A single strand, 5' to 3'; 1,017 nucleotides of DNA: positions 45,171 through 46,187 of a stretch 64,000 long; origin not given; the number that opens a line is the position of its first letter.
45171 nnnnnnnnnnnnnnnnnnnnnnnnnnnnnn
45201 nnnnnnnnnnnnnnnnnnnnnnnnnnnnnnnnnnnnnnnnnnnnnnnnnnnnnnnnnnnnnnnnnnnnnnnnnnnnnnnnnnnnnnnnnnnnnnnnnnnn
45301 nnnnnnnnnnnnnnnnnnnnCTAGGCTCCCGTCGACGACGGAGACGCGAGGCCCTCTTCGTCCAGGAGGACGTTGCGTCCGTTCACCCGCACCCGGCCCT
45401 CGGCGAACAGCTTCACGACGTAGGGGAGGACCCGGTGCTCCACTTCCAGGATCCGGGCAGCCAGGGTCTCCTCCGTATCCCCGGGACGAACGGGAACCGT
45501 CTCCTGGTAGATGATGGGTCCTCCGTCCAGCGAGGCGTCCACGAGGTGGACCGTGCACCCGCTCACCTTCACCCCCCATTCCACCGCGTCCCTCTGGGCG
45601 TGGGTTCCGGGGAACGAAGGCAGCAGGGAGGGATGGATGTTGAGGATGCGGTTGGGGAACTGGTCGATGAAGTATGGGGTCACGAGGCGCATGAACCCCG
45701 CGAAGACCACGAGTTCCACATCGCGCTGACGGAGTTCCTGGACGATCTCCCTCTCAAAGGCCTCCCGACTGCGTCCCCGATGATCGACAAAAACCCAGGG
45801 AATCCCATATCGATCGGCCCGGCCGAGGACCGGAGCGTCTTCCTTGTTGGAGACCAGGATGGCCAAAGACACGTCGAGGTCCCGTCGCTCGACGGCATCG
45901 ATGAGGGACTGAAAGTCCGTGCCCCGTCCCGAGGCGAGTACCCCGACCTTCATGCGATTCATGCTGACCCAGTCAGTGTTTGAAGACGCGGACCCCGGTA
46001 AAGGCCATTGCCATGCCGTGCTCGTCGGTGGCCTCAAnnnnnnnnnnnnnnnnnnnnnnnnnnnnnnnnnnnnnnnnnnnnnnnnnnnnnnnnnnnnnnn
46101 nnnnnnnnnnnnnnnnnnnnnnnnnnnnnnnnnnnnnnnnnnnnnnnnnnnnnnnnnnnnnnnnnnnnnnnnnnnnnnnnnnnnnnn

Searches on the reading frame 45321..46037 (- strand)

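Call 51: search_protein_families(library=pfam, proteins=[window:45321-46037:-], max_evalue=0.0001)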
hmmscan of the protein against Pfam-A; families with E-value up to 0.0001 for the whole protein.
window:45321-46037:- (238 aa): 1 family
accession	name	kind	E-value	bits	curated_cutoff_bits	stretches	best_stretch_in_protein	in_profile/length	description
PF00551.24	Formyl_trans_N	-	2.6e-53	180.9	26.1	1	29-208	1-181/181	Formyl transferase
